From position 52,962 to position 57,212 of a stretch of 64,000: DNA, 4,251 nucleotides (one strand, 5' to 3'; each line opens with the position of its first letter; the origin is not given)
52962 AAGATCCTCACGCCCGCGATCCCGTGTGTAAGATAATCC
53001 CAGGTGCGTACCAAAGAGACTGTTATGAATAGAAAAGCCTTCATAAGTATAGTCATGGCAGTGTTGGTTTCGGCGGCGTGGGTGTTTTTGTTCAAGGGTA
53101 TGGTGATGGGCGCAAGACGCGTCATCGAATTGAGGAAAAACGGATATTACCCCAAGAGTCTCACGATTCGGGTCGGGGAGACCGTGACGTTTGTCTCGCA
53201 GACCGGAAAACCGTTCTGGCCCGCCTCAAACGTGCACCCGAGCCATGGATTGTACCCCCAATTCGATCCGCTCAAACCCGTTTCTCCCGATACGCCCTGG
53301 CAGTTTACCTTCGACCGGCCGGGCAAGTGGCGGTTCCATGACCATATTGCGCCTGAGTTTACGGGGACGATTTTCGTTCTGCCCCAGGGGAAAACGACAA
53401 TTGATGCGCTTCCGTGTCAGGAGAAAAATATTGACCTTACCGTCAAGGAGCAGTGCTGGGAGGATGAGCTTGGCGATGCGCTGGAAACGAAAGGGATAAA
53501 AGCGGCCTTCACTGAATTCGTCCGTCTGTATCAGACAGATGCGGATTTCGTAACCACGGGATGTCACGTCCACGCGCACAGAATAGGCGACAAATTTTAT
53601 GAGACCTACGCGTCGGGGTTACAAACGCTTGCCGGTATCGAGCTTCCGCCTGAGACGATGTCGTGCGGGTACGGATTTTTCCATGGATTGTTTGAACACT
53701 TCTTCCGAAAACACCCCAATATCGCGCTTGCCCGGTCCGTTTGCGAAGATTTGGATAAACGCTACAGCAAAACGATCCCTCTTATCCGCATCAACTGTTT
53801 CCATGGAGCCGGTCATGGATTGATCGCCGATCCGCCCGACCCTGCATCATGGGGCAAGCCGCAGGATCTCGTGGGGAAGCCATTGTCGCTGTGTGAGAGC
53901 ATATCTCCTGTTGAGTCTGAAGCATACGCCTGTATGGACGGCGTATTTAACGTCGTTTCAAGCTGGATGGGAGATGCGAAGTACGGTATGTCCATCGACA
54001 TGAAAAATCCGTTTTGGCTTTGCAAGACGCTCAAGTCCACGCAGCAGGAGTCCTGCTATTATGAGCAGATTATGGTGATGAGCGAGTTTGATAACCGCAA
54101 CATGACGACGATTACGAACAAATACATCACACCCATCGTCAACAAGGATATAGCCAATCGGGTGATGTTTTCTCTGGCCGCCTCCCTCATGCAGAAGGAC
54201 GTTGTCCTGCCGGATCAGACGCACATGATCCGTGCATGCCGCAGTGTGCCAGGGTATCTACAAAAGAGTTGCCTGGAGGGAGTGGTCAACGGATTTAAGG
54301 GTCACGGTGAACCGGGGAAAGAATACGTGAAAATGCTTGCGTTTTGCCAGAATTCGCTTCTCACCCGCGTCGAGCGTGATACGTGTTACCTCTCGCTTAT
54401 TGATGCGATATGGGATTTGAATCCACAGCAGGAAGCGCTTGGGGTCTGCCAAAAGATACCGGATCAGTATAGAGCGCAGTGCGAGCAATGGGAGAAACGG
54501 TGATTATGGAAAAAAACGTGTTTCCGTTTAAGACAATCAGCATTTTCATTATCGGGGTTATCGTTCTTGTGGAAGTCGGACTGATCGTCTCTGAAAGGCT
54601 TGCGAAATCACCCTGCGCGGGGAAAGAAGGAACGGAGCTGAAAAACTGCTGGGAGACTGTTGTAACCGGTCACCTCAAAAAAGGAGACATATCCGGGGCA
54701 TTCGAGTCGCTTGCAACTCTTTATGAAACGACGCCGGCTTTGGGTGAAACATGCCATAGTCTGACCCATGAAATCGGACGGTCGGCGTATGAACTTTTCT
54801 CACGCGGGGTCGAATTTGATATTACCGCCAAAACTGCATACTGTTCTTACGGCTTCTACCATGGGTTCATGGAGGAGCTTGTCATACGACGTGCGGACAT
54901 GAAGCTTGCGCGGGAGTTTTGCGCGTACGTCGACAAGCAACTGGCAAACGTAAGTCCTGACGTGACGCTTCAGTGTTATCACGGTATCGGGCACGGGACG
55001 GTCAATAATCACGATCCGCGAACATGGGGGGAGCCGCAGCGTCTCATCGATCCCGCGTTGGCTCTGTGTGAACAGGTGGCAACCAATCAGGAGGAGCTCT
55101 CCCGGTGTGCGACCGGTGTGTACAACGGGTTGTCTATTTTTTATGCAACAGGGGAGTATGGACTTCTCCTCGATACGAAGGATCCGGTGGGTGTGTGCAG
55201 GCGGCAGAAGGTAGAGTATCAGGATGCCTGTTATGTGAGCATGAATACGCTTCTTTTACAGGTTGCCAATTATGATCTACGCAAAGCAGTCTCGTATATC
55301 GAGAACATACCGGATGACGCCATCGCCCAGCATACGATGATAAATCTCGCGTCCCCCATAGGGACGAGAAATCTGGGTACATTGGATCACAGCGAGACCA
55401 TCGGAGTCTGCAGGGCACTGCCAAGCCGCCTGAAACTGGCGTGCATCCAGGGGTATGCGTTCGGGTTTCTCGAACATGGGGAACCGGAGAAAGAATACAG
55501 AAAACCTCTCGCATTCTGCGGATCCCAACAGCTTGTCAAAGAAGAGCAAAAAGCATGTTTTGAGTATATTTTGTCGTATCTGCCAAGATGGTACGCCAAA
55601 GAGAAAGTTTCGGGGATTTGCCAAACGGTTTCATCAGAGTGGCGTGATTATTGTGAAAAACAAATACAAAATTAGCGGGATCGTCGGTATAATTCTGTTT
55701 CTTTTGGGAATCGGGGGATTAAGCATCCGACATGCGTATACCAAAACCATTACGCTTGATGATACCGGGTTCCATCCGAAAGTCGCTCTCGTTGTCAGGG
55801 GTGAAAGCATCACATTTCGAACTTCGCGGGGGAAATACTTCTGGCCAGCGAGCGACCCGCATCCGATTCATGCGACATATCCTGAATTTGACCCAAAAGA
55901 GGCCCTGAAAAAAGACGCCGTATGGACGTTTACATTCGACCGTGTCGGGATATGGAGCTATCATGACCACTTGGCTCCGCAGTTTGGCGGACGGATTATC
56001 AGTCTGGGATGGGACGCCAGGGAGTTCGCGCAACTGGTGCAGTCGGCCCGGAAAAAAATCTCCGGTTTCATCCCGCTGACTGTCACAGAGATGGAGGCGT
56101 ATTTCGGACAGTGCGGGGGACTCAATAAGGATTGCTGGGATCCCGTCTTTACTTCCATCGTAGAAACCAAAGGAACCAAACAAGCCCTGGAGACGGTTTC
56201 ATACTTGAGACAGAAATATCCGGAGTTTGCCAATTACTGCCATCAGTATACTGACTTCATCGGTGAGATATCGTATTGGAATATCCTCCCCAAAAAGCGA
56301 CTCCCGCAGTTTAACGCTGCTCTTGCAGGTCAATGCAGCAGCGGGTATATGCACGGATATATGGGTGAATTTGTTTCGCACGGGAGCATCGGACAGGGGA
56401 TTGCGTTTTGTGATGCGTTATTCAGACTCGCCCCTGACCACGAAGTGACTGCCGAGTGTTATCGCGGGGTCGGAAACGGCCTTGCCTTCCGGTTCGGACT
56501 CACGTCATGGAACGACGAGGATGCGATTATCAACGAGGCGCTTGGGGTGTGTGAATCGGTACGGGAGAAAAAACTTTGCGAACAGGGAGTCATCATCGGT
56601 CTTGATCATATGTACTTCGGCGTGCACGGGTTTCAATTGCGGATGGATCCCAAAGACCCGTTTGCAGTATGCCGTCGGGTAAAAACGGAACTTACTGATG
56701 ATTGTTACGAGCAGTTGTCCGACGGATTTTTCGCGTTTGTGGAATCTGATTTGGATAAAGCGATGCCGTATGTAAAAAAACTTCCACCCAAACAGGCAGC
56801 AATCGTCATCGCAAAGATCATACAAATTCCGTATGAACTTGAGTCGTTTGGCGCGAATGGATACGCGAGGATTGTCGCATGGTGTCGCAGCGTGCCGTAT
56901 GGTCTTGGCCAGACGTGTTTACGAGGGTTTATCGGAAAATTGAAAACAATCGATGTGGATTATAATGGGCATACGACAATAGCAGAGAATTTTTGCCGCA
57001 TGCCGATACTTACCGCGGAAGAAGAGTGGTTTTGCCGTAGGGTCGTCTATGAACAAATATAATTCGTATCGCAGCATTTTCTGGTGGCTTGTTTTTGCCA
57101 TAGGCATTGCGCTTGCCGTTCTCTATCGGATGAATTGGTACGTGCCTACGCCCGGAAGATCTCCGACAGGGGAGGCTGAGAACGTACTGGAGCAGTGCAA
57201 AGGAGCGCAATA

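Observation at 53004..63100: Cys-less cupredoxin-like N-terminal domain on three members of the paralog array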

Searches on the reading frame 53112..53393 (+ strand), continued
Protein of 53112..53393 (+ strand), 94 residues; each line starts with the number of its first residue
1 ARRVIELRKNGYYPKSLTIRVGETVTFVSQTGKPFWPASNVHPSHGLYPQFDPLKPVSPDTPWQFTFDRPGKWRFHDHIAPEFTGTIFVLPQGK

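Call 76: fold_search(model_id=the predicted structure, library=pdb)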
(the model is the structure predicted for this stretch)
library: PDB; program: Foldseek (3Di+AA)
matches with E <= 10: 1097; with E <= 0.001: 196
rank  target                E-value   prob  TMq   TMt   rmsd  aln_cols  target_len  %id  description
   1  1sfd_A                6.3e-07  1.00  0.72  0.65   3.5        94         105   19  oxidized form of amicyanin mutant P94F (released 2004-07-27)
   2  3rym_A                7.6e-07  1.00  0.74  0.66   3.1        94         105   19  Structure of Oxidized M98K mutant of Amicyanin (released 2011-11-23)
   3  4p5r                  9.8e-07  1.00  0.73  0.66   3.1        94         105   19  Structure of oxidized W45Y mutant of amicyanin (released 2014-04-23)
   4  2bz7                  9.8e-07  1.00  0.73  0.68   3.2       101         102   21  Oxidized and reduced structures of a mutant Plastocyanin of fern (released 2006-11-20)
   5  2idq                  1.0e-06  1.00  0.73  0.66   3.1        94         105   19  Structure of M98A mutant of amicyanin, Cu(II) (released 2007-03-13)
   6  3ie9                  1.3e-06  1.00  0.75  0.67   3.1        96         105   19  Structure of oxidized M98L mutant of amicyanin (released 2009-10-06)
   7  2plt                  1.3e-06  1.00  0.75  0.72   3.1        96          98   23  STRUCTURE DETERMINATION OF PLASTOCYANIN FROM A CRYSTAL SPECIMEN WITH HEMIHEDRAL TWINNING FRACTION OF ONE-HALF (released 1993-10-31)
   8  1sf3                  1.4e-06  1.00  0.73  0.65   3.6        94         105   19  Structure of the reduced form of the P94A mutant of amicyanin (released 2004-07-27)
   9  1kdi                  1.5e-06  1.00  0.70  0.65   3.7       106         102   20  REDUCED FORM OF PLASTOCYANIN FROM DRYOPTERIS CRASSIRHIZOMA (released 1999-05-11)
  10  2gb2                  1.6e-06  1.00  0.73  0.66   3.2        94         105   18  The P52G mutant of amicyanin in the Cu(II) state. (released 2006-08-01)
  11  1bxu                  1.8e-06  1.00  0.68  0.70   3.3        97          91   22  OXIDIZED PLASTOCYANIN FROM SYNECHOCOCCUS SP. (released 1999-06-15)
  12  1byo_A                2.5e-06  1.00  0.77  0.73   2.9        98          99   18  WILD-TYPE PLASTOCYANIN FROM SILENE (released 1999-10-15)
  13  1id2_A                2.7e-06  1.00  0.72  0.65   3.1        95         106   20  CRYSTAL STRUCTURE OF AMICYANIN FROM PARACOCCUS VERSUTUS (THIOBACILLUS VERSUTUS) (released 2001-04-11)
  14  5fc9_A                2.7e-06  1.00  0.74  0.73   3.3       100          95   20  Novel Purple Cupredoxin from Nitrosopumilus maritimus (released 2016-05-11)
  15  7pcy                  2.7e-06  1.00  0.75  0.72   3.0        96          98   16  THE CRYSTAL STRUCTURE OF PLASTOCYANIN FROM A GREEN ALGA, ENTEROMORPHA PROLIFERA (released 1990-07-15)
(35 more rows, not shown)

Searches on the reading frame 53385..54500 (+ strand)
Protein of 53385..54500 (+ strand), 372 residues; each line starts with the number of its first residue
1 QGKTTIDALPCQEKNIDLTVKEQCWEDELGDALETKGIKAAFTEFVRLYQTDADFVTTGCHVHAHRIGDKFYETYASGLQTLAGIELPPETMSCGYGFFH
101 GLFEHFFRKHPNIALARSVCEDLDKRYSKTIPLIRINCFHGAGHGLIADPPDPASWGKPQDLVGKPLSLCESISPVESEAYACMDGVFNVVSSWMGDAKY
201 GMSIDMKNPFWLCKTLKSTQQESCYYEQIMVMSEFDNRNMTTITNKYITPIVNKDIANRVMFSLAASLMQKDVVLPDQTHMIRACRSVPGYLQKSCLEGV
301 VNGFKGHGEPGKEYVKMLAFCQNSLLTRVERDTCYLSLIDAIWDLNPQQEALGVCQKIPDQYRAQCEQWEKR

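Call 41: predict_structure(alignment_id=A3)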
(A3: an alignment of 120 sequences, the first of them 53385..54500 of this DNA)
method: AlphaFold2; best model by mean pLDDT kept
length: 372 residues; sequences in the alignment: 120
mean_pLDDT: 96.1   pTM: 0.93
mean pLDDT of the five models: 96.1, 95.8, 95.7, 95.4, 95.3
residues with pLDDT >= 90: 357; 70-90: 10; 50-70: 3; < 50: 2
segments of 3 or more residues with pLDDT < 50: none
pLDDT, mean of each block of 10 residues (from residue 1): 69 93 96 97 97 94 97 96 95 95 97 97 97 97 97 98 98 98 98 98 97 97 98 96 98 98 98 97 98 99 96 97 98 98 95 98 96 80
secondary structure, 60 per line:
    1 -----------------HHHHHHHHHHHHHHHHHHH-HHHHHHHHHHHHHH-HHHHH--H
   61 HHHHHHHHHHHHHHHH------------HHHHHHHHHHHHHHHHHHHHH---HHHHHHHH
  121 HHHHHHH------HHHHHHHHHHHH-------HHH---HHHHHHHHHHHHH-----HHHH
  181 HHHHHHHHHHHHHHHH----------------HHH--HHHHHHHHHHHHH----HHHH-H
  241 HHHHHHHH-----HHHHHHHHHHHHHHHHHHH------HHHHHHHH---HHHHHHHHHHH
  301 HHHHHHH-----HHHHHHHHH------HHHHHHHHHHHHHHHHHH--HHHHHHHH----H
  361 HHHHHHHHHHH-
elements in order: H18-36 H38-51 H53-57 H60-76 H89-109 H113-127 H134-145 H159-171 H177-196 H218-230 H235-238 H240-248 H254-272 H279-286 H290-307 H313-321 H328-345 H348-355 H360-371

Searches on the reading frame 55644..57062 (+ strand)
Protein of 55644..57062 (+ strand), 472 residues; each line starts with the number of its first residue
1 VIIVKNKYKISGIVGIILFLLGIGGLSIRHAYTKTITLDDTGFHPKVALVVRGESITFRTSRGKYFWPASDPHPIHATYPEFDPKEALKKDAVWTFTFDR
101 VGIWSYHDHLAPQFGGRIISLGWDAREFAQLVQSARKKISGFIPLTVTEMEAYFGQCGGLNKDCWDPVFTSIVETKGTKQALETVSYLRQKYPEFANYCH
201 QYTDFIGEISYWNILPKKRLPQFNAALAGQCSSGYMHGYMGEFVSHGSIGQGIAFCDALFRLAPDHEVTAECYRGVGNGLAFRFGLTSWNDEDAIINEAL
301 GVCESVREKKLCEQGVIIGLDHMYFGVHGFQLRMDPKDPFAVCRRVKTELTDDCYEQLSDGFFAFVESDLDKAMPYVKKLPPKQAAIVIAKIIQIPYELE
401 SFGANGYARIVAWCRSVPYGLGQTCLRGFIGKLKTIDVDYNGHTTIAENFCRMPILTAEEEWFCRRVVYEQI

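Call 5: search_protein_families(library=pfam, proteins=[window:55644-57062:+], max_evalue=1)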
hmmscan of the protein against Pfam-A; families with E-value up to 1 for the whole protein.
window:55644-57062:+ (472 aa): 0 families

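Call 6: search_protein_families(library=ncbifam, proteins=[window:55644-57062:+], max_evalue=1)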
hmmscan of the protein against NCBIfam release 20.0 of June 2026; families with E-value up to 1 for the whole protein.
window:55644-57062:+ (472 aa): 0 families
